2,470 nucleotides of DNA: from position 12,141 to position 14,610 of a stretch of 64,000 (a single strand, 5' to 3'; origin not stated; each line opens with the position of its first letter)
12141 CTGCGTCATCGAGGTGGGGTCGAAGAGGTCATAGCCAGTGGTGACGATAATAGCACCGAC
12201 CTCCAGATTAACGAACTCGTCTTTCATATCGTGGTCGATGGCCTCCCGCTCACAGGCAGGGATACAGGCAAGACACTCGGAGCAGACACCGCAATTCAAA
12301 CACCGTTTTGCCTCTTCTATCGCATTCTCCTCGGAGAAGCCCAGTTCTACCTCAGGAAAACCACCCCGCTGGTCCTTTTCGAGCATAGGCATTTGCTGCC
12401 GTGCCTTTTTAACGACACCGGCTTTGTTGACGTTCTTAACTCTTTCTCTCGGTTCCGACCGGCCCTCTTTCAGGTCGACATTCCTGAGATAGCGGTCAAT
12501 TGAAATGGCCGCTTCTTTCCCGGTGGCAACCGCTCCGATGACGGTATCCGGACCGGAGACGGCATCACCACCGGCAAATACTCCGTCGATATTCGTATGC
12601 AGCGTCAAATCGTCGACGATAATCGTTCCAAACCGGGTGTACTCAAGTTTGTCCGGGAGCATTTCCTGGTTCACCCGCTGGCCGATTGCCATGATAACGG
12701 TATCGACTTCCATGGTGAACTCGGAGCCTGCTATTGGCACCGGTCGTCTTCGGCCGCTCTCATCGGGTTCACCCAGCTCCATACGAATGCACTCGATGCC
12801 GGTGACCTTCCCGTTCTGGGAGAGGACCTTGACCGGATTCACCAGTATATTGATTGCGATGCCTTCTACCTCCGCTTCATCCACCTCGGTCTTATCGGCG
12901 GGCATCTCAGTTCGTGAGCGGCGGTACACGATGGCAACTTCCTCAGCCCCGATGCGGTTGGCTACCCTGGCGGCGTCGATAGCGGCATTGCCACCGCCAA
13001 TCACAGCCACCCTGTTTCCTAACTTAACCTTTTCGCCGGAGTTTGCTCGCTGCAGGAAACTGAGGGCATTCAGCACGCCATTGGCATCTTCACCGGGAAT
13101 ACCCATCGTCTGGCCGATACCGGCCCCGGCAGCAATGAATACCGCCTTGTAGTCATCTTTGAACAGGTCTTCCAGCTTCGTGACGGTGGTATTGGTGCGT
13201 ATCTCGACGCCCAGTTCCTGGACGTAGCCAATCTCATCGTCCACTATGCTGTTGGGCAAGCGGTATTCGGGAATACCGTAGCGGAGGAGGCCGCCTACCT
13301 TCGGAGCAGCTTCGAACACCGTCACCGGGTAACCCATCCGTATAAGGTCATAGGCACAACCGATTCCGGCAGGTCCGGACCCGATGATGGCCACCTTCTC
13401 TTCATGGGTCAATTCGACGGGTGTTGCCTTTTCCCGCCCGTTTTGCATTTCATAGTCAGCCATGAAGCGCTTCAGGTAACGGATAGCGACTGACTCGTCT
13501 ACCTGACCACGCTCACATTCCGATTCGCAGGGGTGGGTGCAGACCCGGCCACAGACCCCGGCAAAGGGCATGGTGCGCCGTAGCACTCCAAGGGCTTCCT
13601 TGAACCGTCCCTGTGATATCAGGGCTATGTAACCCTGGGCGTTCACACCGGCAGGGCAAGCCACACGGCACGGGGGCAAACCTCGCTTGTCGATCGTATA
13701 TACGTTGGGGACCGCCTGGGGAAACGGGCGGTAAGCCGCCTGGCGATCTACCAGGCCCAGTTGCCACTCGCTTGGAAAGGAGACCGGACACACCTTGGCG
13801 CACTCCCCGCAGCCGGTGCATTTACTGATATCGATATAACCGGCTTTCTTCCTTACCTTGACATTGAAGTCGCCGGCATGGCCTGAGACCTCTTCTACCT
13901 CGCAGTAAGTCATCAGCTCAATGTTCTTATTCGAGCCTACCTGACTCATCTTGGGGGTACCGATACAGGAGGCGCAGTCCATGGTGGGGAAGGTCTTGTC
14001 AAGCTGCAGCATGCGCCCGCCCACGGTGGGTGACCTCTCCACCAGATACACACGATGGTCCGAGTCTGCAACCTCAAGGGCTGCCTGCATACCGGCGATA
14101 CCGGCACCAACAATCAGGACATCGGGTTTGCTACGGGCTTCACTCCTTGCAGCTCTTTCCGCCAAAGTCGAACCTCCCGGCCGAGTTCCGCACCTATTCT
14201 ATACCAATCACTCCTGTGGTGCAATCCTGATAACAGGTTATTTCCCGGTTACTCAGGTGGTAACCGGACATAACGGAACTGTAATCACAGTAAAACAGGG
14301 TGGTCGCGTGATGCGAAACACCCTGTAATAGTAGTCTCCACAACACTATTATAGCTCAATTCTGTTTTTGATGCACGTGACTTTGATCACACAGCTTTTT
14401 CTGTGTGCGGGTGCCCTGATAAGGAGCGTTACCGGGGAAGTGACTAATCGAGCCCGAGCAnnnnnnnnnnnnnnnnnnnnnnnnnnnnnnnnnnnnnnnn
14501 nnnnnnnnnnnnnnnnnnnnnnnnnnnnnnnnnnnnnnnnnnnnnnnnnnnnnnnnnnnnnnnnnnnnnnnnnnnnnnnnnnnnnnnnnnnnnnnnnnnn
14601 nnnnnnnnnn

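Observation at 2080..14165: Hdr supercluster with three tandem HdrA paralogues and no hydrogenase or formate dehydrogenase partner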

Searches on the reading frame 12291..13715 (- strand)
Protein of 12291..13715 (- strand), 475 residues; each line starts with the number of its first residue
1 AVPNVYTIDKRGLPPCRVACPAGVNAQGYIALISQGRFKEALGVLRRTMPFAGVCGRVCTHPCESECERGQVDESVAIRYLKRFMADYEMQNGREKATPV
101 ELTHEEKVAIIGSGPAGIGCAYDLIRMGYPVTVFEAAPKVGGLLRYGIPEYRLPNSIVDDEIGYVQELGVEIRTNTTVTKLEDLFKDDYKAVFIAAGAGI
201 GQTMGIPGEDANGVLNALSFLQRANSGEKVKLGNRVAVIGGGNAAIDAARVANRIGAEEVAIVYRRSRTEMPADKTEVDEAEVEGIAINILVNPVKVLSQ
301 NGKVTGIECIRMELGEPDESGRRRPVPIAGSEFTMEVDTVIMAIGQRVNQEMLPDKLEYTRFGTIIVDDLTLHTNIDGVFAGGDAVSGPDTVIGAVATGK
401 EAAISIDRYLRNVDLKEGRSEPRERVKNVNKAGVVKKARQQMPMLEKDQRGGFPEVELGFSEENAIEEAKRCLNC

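Call 46: search_solved_structures(query=window:12291-13715:-, show_alignments=1, max_evalue=1e-20)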
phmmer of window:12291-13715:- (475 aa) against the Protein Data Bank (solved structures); distinct sequences matched with E-value up to 1e-20: 12.
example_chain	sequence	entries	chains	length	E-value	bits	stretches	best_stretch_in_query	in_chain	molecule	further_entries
9bov_A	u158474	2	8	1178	5.8e-131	440.7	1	13-475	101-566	Molybdopterin oxidoreductase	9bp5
9n5u_A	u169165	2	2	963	1.7e-126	425.9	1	13-418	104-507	NfnA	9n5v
8oh5_C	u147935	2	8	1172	1e-112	380.6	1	13-475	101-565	Formate dehydrogenase-O, major subunit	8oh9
4ylf_B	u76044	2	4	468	3.3e-103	349.2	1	15-411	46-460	Dihydropyrimidine dehydrogenase subunit A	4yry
5jca_L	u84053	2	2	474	3.4e-94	319.5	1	14-411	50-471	NADH-dependent Ferredoxin:NADP Oxidoreductase (NfnI) subunit alpha | NADH-dependent Ferredoxin:NADP Oxidoreductase subunit alpha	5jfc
5vj7_A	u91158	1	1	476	3.9e-82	279.7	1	14-411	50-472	Oxidoreductase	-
6s6s_G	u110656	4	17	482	2e-65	224.7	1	11-411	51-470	Glutamate synthase [NADPH] small chain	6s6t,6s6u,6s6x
2vdc_G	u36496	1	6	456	2.6e-64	220.9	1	10-411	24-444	GLUTAMATE SYNTHASE [NADPH] SMALL CHAIN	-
7mfm_I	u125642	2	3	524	9.9e-46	159.7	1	27-260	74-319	Glutamate synthase (NADPH) small chain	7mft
7m31_A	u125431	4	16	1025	6e-37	130.8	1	14-411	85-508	Dihydropyrimidine dehydrogenase [NADP(+)]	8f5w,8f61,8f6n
1h7x_A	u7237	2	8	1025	7.1e-37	130.5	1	14-411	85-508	DIHYDROPYRIMIDINE DEHYDROGENASE | Dihydropyrimidine dehydrogenase [NADP(+)]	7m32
1gt8_A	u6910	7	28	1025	1e-36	130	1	14-411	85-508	DIHYDROPYRIMIDINE DEHYDROGENASE | Dihydropyrimidine dehydrogenase [NADP(+)]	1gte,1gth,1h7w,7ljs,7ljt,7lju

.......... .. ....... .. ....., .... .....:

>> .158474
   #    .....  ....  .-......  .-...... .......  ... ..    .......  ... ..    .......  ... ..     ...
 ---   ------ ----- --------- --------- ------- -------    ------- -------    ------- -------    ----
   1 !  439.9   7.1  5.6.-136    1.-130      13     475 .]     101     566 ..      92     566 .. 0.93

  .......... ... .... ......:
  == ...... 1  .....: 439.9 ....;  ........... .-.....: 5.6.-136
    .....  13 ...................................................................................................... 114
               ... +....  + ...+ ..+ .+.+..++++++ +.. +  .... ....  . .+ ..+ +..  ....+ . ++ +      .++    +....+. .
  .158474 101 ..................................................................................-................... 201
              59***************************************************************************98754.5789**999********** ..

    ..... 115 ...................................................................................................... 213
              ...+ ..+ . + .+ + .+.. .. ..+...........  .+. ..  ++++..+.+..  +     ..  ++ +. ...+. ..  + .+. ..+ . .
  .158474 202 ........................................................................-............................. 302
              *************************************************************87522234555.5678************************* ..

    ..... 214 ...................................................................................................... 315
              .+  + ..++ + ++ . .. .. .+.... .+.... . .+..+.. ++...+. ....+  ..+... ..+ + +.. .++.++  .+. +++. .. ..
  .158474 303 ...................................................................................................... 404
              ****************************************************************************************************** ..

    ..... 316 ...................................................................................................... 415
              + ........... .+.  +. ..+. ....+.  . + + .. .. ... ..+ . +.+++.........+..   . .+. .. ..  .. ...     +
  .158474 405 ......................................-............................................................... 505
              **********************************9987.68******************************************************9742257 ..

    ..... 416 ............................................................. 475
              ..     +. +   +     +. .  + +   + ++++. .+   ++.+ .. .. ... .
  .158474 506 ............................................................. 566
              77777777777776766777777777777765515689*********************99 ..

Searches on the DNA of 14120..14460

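Call 65: search_rna_families(source=window, start=14120, end=14460, threshold=evalue, max_evalue=1)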
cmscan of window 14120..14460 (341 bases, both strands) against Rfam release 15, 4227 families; matches with E-value up to 1: 0.
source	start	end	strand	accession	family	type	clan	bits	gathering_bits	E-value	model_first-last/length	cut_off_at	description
